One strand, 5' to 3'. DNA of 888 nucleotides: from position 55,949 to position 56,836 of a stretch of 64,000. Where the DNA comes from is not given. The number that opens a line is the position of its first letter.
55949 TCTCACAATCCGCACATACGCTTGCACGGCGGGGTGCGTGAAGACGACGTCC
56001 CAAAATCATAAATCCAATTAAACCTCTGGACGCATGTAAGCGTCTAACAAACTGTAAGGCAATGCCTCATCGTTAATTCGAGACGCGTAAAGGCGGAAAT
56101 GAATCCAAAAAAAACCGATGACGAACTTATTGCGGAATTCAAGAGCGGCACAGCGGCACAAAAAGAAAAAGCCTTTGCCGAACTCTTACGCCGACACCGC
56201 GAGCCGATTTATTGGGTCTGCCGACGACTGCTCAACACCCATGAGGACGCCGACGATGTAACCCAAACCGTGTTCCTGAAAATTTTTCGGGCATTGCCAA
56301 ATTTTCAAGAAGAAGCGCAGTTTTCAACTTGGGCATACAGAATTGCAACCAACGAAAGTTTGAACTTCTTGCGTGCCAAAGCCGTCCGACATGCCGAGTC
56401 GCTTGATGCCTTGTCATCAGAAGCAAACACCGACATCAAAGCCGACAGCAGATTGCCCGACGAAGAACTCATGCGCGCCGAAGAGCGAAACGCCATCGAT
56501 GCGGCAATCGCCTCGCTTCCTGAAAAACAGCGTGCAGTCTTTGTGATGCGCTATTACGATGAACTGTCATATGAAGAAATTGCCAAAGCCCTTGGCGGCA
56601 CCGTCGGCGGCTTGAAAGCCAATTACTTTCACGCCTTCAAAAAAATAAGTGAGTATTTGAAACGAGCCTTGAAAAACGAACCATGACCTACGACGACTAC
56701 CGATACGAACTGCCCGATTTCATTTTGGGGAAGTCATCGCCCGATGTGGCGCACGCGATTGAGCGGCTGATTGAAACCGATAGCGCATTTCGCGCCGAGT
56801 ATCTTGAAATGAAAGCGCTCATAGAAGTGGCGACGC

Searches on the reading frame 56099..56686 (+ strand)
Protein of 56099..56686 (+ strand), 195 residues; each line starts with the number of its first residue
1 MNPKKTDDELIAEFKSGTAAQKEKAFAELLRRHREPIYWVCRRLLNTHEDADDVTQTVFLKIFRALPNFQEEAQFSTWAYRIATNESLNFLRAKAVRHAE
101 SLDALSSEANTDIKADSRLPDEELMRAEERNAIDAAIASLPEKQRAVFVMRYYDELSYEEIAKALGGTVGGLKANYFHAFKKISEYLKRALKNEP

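Call 8: find_encoding_contigs(protein=window:56099-56686:+, flank=10000, max_places=10)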
Protein window:56099-56686:+ (195 aa): 4 contigs read that carry it; 3 places shown.
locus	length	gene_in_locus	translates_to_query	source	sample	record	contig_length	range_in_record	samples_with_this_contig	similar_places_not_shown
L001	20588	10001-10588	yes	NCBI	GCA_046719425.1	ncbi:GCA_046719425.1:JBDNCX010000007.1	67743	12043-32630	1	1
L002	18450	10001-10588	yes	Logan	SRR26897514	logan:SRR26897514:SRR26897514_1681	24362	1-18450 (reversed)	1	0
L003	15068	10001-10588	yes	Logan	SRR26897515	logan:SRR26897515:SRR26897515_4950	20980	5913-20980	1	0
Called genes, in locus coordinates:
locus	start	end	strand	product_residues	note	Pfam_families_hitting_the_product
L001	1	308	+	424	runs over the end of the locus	PF01943:Polysacc_synt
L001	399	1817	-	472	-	PF00202:Aminotran_3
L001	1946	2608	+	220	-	PF01351:RNase_HII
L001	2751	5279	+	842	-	PF18962:Por_Secre_tail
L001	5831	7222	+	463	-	PF10396:TrmE_N, PF12631:MnmE_helical, PF00025:Arf (weak), PF00009:GTP_EFTU (faint), PF00350:Dynamin_N (faint), PF01926:MMR_HSR1, PF02421:FeoB_N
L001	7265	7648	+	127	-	-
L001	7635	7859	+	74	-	-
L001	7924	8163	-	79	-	-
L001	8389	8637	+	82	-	-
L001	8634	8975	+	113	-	PF02452:PemK_toxin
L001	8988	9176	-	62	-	-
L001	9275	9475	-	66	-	-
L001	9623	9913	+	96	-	-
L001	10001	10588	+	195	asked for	PF04542:Sigma70_r2, PF08281:Sigma70_r4_2, PF04545:Sigma70_r4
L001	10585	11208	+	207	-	-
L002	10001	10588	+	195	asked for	PF04542:Sigma70_r2, PF08281:Sigma70_r4_2, PF04545:Sigma70_r4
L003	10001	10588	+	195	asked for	PF04542:Sigma70_r2, PF08281:Sigma70_r4_2, PF04545:Sigma70_r4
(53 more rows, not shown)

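Call 33: find_related_loci(query=window:56099-56686:+, collection=metagenome_contigs, flank=10000)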
Query window:56099-56686:+ (195 aa) in metagenome_contigs; peptide patterns used: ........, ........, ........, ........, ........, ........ (x = any residue, [..] = any of these).
191 stretches matched a pattern; 120 encode a relative of the query (tblastn E <= 1e-3); the best 80 are kept; 80 distinct loci.
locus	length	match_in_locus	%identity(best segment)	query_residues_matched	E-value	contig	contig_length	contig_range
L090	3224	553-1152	84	1-195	9e-116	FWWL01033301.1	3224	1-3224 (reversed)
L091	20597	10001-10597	84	1-194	2e-112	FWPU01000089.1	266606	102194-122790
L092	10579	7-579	82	1-195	9e-107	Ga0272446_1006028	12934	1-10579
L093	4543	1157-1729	82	1-195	2e-106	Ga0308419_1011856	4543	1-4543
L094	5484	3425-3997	82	1-195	1e-101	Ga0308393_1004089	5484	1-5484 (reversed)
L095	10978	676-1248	82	1-195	2e-101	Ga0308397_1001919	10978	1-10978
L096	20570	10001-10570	74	2-195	5e-96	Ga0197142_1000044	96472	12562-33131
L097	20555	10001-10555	58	1-193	1e-70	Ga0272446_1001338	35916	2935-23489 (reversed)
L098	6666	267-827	57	2-193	1e-67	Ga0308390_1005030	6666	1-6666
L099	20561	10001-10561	57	2-193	1e-67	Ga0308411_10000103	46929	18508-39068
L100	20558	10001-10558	58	3-193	3e-64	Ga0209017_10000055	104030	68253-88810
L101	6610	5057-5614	58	3-193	4e-64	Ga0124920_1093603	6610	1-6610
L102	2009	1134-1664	52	6-190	6e-56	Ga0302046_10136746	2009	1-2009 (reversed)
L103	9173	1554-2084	53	6-190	1e-53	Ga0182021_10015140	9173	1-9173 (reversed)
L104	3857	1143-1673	52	6-190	1e-53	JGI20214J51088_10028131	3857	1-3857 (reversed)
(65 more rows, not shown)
